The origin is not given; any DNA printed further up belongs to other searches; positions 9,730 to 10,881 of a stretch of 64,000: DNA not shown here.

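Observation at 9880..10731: IPNS-like 2OG/Fe(II) oxygenase inside the replication/nucleotide-metabolism arm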

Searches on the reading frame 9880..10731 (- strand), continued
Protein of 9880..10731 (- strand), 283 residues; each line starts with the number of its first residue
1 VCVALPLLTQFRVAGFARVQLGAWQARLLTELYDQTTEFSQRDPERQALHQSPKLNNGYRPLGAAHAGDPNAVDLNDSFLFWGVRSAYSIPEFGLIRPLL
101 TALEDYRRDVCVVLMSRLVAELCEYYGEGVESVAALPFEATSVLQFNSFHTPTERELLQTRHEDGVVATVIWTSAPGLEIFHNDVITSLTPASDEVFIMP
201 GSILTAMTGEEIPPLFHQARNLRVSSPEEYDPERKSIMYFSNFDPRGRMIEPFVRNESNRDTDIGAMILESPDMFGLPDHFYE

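Call 22: find_related_loci(query=A1, collection=genome_contigs, flank=6000)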
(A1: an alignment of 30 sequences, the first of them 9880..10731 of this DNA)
Query A1 (283 aa) in genome_contigs; peptide patterns used: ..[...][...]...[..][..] (x = any residue, [..] = any of these).
176 stretches matched a pattern; 83 encode a relative of the query (tblastn E <= 1e-3); the best 80 are kept; 80 distinct loci.
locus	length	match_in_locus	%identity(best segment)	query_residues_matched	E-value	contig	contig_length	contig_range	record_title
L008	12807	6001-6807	47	6-281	2e-68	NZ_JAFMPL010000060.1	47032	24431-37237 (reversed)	Nocardia noduli strain ncl1 NODE_60_length_47032_cov_18.1486, whole genome shotgun sequence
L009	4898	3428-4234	45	7-281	2e-61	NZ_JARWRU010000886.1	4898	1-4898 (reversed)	Nocardia farcinica strain 21131357 21131357.N.farcinica_ctg_0886, whole genome shotgun sequence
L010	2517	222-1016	45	4-281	1e-61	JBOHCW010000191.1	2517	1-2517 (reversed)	MAG: Actinocrinis sp. isolate TC-S_metawrap_bin.10 k127_4853774, whole genome shotgun sequence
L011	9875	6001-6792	45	3-281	5e-59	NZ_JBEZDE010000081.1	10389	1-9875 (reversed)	Nocardia sp. NPDC049190 NPDC049190_81_G10.ctg-0081, whole genome shotgun sequence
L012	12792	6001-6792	45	7-281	1e-56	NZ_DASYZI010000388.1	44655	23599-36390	MAG: Actinocrinis sp. isolate SMAG_U6358 k141_944740, whole genome shotgun sequence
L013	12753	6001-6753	38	15-278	1e-44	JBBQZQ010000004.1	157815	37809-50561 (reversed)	MAG: Mycobacteriales bacterium isolate Co_metawrap_2244 Cmw_2244_k141_7950992_length_157815_cov_17.0000, whole genome sh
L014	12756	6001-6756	38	15-278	4e-44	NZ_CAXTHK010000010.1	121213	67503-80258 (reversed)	MAG: uncultured Jatrophihabitans sp. isolate public_SRR11456914_metawrap_bin.17 public_SRR11456914_metawrap_bin.17_10, w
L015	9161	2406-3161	38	15-278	2e-43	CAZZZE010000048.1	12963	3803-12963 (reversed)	MAG: uncultured Jatrophihabitantaceae bacterium isolate Brown_AD.bin.5 genome assembly, contig: NODE_664_length_12963_co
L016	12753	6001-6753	37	15-278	7e-43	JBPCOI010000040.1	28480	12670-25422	MAG: Jatrophihabitantaceae bacterium isolate TH_ant_mag_152 S1Ck127_2474731_flag_1_multi_9.0000_len_28480, whole genome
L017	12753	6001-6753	37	15-278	9e-43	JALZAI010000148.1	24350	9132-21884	MAG: Actinomycetota bacterium isolate KAP bin87 SD1490-92_k127_889285, whole genome shotgun sequence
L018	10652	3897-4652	37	15-278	2e-42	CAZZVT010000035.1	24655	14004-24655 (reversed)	MAG: uncultured Jatrophihabitantaceae bacterium isolate Brown_Q.bin.3 genome assembly, contig: NODE_452_length_24655_cov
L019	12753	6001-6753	37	15-278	4e-42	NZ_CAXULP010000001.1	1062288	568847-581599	MAG: uncultured Jatrophihabitans sp. isolate public_SRR11456913_metawrap_bin.25 public_SRR11456913_metawrap_bin.25_1, wh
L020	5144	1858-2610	36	15-278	1e-41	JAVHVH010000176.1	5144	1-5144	MAG: Pseudonocardiales bacterium isolate BP_212 scaffold_4070740, whole genome shotgun sequence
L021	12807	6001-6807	47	6-281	6e-69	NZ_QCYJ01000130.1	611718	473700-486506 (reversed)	Nocardia aurea strain SYSU K10002 s.K1002_Contig8, whole genome shotgun sequence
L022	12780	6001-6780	38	15-279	2e-40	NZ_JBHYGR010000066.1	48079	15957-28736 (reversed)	Kitasatospora sp. NPDC059088 NPDC059088_T51_B2.ctg-0066, whole genome shotgun sequence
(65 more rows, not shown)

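Call 23: predict_structure(alignment_id=A1)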
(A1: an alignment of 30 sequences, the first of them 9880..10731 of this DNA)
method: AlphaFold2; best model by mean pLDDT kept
length: 283 residues; sequences in the alignment: 30
mean_pLDDT: 91.8   pTM: 0.92
mean pLDDT of the five models: 91.8, 91.1, 90.9, 90.7, 90.6
residues with pLDDT >= 90: 225; 70-90: 43; 50-70: 13; < 50: 2
segments of 3 or more residues with pLDDT < 50: none
pLDDT, mean of each block of 10 residues (from residue 1): 80 97 98 98 97 94 87 93 94 98 98 95 81 76 95 92 95 97 95 98 96 96 90 95 88 92 92 70 75
secondary structure, 60 per line:
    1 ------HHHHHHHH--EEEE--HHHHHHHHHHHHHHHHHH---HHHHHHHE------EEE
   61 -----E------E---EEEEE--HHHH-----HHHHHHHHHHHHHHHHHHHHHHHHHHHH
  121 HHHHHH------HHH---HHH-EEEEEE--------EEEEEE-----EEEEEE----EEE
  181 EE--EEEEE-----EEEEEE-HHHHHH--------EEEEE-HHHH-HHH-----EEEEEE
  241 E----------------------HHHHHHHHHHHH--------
elements in order: H7-14 E17-20 H23-40 H44-50 E58-60 E77-81 H84-87 H93-126 E143-148 E157-162 E168-173 E178-182 E185-189 E195-200 H202-207 E216-220 H222-225 E235-241 H264-275

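Call 28: fold_search(model_id=the predicted structure, library=pdb)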
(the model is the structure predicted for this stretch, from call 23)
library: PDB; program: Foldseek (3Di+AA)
matches with E <= 10: 1236; with E <= 0.001: 277
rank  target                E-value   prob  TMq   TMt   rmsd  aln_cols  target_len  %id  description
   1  5lsq                  3.4e-13  1.00  0.70  0.59   5.2       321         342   13  Ethylene Forming Enzyme from Pseudomonas syringae pv. phaseolicola - I222 crystal form (released 2017-04-19)
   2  5c3r_A                4.1e-13  1.00  0.68  0.59   5.8       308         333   16  Crystal structure of the full-length Neurospora crassa T7H in complex with alpha-KG and 5-hydroxymethyluracil (5hmU) (released 2015-10-21)
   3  5mof                  4.6e-13  1.00  0.72  0.61   5.0       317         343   12  Ethylene Forming Enzyme from Pseudomonas syringae pv. phaseolicola - I222 crystal form in complex with manganese and 2-o (released 2017-04-19)
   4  5c3p_B                4.6e-13  1.00  0.68  0.60   5.3       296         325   18  Crystal structure of the full-length Neurospora crassa T7H in complex with alpha-KG (released 2015-10-21)
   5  5c3s_A                5.5e-13  1.00  0.68  0.59   5.7       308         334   17  Crystal structure of the full-length Neurospora crassa T7H in complex with alpha-KG and 5-formyluracil (5fU) (released 2015-10-21)
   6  5v32                  8.4e-13  1.00  0.72  0.61   4.9       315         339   13  Ethylene forming enzyme in complex with manganese and malic acid (released 2017-08-16)
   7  5c3q_A                1.0e-12  1.00  0.69  0.59   5.7       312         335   17  Crystal structure of the full-length Neurospora crassa T7H in complex with alpha-KG and thymine (T) (released 2015-10-21)
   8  9scf                  1.1e-12  1.00  0.70  0.60   5.0       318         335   14  Fe(II)-2-oxoglutarate-dependent Pseudomonas savastanoi pv phaseolicola 1449B in complex with 2-oxoglutarate (released 2026-03-18)
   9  5c3p_A                1.1e-12  1.00  0.68  0.60   5.8       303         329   17  Crystal structure of the full-length Neurospora crassa T7H in complex with alpha-KG (released 2015-10-21)
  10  6vp5_C                1.2e-12  1.00  0.73  0.62   4.8       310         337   14  Ethylene forming enzyme (EFE) D191E variant in complex with Fe(II), L-arginine, and 2OG (released 2021-02-03)
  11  5c3q_D                1.2e-12  1.00  0.68  0.59   5.8       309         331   17  Crystal structure of the full-length Neurospora crassa T7H in complex with alpha-KG and thymine (T) (released 2015-10-21)
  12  5c3q_B                1.5e-12  1.00  0.67  0.61   5.0       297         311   16  Crystal structure of the full-length Neurospora crassa T7H in complex with alpha-KG and thymine (T) (released 2015-10-21)
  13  5c3r_D                1.7e-12  1.00  0.68  0.59   5.7       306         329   17  Crystal structure of the full-length Neurospora crassa T7H in complex with alpha-KG and 5-hydroxymethyluracil (5hmU) (released 2015-10-21)
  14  5v34                  2.1e-12  1.00  0.71  0.60   5.2       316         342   13  Ethylene forming enzyme in complex with manganese, malic acid and L-arginine (released 2017-08-16)
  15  6vp4_C                2.2e-12  1.00  0.74  0.62   4.8       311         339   13  Ethylene forming enzyme (EFE) in complex with Fe(II), L-arginine, and 2OG (released 2021-02-03)
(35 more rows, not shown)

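Call 31: search_solved_structures(query=A1, max_evalue=0.01, show_alignments=2)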
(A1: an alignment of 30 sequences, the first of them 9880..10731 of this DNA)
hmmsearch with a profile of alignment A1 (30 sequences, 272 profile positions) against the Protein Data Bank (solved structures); distinct sequences matched with E-value up to 0.01: 84 (the best 60 are shown).
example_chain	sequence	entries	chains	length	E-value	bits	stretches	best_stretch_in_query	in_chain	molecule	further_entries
3oox_A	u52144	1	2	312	1.1e-11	47.7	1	7-236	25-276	putative 2OG-Fe(II) oxygenase family protein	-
9vgi_A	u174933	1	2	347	1.2e-11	47.5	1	28-235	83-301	O-demethylase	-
9gi5_A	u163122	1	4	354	7.5e-11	44.9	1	8-239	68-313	Os06g0176700 protein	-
6ku3_A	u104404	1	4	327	1.1e-10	44.4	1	6-239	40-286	Gibberellin 2-beta-dioxygenase 3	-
8y4u_A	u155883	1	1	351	1.2e-10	44.2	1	13-239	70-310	Fe(II)/2-oxoglutarate-dependent oxygenase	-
5o7y_A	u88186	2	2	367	1.3e-10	44.2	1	22-239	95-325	Thebaine 6-O-demethylase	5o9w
8s7b_A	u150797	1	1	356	1.3e-10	44.2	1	13-239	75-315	Fe(II)/2-oxoglutarate-dependent oxygenase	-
8etn_A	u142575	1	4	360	1.7e-10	43.8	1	14-239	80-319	Tri-Ketone Dioxygenase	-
8cve_A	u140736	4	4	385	2.1e-10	43.5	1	27-239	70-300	Hyoscyamine 6-beta-hydroxylase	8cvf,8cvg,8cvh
8x6q_A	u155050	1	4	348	4.6e-10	42.4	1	8-237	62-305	HPPD Inhibitor Sensitive 1-like 1 protein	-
8x7d_A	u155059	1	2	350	4.7e-10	42.3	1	8-237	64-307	HPPD Inhibitor Sensitive 1-like 1 protein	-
6kwa_A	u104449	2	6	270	8.5e-10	41.5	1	29-239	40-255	2-oxoglutarate (2OG) and Fe(II)-dependent oxygenase superfamily protein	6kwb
8cv8_A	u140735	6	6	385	1.5e-09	40.7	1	27-239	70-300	Hyoscyamine 6-beta-hydroxylase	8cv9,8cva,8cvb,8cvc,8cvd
3on7_A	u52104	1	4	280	3.1e-09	39.6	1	5-234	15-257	Oxidoreductase, iron/ascorbate family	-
9ovh_A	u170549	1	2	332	3.1e-09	39.6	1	10-239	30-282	2-oxoglutarate-dependent ethylene/succinate-forming enzyme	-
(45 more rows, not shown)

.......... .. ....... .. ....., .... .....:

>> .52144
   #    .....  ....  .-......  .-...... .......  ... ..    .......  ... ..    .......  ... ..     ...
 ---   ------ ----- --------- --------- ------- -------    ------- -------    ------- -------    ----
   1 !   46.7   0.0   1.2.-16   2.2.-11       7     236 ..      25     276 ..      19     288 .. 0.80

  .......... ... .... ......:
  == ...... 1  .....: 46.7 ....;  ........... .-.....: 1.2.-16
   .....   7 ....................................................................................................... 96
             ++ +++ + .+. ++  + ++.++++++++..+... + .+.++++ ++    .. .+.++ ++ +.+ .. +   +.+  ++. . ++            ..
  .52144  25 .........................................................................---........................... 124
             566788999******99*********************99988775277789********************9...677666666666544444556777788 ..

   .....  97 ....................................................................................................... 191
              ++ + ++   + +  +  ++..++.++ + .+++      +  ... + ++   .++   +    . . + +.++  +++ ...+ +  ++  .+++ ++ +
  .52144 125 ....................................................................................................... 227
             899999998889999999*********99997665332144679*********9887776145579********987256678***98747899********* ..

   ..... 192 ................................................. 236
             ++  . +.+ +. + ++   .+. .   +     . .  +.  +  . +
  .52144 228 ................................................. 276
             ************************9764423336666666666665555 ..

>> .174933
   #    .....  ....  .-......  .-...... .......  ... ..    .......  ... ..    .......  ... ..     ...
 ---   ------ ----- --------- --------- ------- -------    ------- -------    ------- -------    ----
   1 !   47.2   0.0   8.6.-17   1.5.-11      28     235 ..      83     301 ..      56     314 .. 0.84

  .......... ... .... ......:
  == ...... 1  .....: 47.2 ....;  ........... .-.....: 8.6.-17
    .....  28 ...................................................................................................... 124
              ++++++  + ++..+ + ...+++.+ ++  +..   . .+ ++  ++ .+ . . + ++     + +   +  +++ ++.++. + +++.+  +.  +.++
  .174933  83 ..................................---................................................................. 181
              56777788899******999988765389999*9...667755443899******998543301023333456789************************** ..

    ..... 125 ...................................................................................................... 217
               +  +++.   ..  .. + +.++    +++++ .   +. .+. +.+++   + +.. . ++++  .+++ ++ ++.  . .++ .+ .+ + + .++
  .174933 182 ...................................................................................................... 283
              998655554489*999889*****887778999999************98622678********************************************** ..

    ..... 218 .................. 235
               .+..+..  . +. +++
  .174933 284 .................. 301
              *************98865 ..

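Call 42: search_protein_families(library=ncbifam, proteins=[window:9880-10731:-], max_evalue=0.1)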
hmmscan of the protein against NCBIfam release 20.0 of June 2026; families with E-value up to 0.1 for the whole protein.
window:9880-10731:- (283 aa): 0 families

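Call 43: search_protein_families(library=padloc, proteins=[window:9880-10731:-], max_evalue=0.1)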
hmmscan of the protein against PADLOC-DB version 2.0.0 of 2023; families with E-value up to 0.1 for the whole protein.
window:9880-10731:- (283 aa): 0 families
